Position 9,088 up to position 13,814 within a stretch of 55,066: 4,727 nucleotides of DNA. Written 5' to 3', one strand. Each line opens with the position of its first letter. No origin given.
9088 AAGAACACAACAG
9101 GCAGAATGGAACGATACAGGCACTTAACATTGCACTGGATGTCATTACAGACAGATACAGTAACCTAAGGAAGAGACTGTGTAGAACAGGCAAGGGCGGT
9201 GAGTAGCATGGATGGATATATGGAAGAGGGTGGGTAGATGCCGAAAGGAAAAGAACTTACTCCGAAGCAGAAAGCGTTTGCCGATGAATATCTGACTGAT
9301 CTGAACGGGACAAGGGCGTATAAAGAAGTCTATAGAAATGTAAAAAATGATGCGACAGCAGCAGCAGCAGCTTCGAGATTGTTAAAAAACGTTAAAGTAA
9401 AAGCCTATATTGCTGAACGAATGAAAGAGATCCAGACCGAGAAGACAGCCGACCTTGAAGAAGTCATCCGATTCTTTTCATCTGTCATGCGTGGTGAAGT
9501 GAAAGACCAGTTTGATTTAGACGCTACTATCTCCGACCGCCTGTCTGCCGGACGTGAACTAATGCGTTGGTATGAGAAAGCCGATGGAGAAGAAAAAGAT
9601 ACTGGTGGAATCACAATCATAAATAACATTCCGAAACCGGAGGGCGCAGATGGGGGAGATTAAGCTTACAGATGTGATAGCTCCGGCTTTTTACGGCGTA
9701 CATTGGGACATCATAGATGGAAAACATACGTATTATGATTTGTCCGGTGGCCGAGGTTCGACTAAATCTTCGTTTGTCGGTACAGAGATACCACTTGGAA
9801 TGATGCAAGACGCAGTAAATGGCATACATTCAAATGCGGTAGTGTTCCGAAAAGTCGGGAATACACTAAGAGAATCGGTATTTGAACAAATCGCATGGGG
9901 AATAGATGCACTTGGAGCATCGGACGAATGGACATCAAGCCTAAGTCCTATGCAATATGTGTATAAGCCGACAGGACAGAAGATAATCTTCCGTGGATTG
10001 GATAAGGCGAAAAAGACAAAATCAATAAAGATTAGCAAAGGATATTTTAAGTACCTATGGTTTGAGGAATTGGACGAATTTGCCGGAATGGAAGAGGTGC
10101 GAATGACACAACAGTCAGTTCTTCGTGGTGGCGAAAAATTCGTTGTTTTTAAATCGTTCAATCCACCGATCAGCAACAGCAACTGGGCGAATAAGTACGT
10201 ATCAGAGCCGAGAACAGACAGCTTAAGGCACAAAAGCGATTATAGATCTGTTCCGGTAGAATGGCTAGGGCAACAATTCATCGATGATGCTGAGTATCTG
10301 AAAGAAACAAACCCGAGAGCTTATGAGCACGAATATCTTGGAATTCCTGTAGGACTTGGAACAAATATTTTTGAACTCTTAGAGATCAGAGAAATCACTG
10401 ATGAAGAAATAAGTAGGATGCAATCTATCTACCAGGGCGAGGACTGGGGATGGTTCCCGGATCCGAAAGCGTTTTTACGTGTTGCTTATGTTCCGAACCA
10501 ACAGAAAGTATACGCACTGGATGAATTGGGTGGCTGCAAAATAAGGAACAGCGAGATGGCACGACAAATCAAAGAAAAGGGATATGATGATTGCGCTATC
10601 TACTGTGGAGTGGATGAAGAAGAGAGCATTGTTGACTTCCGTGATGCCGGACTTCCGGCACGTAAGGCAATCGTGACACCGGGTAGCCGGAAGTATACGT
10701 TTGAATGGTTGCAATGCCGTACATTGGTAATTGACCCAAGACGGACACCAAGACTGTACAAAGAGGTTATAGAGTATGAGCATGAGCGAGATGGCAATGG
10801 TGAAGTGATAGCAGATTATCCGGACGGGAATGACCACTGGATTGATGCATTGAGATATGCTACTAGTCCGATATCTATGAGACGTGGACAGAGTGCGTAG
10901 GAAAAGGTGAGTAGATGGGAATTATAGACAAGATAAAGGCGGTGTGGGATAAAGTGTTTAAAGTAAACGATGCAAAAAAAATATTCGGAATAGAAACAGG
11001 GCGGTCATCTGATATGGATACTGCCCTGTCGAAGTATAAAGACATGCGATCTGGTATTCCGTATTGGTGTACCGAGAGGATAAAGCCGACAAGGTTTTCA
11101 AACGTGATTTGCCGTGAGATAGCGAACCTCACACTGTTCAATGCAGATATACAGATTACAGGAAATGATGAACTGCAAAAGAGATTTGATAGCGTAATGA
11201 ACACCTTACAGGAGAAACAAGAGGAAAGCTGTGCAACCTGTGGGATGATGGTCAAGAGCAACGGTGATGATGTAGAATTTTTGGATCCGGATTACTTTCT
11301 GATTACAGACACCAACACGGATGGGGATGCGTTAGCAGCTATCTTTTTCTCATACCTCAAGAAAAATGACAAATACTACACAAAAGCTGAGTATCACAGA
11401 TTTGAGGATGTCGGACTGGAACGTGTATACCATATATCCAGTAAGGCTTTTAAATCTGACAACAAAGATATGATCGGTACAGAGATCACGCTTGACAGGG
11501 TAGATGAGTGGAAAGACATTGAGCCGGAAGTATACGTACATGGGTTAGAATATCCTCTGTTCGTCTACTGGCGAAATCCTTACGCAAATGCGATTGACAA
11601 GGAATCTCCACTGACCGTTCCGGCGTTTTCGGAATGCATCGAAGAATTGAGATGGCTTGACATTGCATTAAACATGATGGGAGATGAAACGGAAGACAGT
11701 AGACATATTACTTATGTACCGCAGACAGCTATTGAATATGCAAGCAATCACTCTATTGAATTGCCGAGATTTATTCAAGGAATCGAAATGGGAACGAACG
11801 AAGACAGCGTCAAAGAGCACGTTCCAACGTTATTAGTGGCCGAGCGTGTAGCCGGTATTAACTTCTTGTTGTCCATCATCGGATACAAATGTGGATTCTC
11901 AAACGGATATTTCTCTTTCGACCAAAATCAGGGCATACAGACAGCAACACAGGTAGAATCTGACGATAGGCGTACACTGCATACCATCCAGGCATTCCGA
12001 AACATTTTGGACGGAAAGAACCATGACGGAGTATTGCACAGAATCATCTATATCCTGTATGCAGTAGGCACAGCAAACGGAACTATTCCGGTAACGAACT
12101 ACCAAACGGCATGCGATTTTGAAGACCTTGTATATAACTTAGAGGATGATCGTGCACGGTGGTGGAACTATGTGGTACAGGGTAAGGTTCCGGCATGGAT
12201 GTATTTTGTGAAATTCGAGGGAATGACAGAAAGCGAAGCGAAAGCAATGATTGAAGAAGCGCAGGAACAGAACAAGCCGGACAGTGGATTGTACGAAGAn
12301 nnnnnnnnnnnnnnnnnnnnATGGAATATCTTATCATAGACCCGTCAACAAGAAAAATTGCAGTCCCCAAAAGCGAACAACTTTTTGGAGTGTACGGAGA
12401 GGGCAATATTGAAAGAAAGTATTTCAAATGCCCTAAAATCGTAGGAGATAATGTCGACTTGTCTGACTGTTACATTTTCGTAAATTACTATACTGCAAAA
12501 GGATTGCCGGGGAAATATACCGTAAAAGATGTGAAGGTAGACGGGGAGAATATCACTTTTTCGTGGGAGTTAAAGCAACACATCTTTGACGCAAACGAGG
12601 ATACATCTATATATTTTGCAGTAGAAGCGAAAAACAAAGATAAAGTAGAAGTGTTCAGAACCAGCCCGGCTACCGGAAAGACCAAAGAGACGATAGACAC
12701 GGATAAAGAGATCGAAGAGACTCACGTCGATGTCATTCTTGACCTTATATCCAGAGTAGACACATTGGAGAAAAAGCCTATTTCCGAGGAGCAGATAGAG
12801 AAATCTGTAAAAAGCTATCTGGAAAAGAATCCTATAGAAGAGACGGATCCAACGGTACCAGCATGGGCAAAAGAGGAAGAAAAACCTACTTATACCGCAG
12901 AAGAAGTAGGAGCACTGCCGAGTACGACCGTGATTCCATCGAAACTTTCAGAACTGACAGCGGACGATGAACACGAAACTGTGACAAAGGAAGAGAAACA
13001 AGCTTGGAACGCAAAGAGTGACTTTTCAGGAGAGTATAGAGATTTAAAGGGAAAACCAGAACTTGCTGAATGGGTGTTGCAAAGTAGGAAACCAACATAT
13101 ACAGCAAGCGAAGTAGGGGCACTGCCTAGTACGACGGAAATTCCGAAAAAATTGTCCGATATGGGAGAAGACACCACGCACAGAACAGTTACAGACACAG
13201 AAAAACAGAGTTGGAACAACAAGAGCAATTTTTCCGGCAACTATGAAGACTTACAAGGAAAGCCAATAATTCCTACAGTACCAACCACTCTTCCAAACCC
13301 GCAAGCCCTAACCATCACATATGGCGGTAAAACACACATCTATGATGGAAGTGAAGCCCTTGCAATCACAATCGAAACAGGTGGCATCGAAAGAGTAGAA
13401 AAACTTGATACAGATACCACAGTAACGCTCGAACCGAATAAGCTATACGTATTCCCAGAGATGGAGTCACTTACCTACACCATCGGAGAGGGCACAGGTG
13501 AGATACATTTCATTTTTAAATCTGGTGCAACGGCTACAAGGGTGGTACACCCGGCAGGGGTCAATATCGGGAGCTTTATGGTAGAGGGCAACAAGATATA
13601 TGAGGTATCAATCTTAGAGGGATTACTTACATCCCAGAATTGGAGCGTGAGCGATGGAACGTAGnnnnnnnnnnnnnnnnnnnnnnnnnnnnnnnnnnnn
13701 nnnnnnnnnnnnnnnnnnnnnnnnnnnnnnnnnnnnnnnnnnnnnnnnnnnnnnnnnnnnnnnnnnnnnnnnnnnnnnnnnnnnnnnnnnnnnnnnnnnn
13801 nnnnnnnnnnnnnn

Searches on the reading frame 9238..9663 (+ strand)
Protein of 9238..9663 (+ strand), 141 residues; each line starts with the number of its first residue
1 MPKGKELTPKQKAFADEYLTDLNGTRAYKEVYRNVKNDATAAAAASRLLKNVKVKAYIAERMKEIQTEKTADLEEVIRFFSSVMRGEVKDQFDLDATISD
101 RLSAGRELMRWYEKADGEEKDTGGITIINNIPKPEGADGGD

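Call 65: search_protein_families(library=pfam, proteins=[window:9238-9663:+], max_evalue=0.001)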
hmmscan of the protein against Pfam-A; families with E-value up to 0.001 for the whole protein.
window:9238-9663:+ (141 aa): 1 family
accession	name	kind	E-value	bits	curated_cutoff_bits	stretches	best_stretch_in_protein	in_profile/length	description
PF03592.21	Terminase_2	-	2.7e-23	83.6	26.1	1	7-95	1-96/141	Terminase small subunit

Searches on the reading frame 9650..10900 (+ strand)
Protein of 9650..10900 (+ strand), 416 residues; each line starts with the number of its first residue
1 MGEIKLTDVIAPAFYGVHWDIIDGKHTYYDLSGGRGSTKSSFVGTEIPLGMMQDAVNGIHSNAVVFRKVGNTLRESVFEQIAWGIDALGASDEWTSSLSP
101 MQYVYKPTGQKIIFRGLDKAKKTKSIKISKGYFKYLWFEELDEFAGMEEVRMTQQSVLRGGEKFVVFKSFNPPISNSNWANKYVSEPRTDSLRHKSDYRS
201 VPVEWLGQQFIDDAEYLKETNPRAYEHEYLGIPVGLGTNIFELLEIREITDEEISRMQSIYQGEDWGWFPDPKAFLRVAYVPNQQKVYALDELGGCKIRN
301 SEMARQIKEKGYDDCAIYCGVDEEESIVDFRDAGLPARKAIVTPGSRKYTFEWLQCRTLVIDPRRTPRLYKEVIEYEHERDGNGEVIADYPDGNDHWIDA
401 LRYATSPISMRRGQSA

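Call 65: search_protein_families(library=pfam, proteins=[window:9650-10900:+], max_evalue=0.001)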
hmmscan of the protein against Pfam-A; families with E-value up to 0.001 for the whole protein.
window:9650-10900:+ (416 aa): 2 families
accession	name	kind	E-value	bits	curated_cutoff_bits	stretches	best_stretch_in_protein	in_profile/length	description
PF04466.19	Terminase_3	-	1.6e-31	109.9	23.2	1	28-231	4-200/201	Phage terminase large subunit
PF17288.8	Terminase_3C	-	5.7e-06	27.2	26.7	1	265-405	1-153/155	Terminase RNAseH like domain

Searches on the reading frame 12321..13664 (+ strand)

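Call 65: search_protein_families(library=pfam, proteins=[window:12321-13664:+], max_evalue=0.001)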
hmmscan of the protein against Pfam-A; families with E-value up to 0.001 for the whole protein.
window:12321-13664:+ (447 aa): 0 families

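Call 82: search_protein_families(library=pfam, proteins=[window:12321-13664:+], max_evalue=0.01)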
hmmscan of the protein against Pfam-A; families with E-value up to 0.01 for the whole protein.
window:12321-13664:+ (447 aa): 1 family
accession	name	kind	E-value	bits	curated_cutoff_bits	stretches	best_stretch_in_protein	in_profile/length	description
PF06200.19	tify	-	0.0065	16.2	27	0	325-343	2-20/34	tify domain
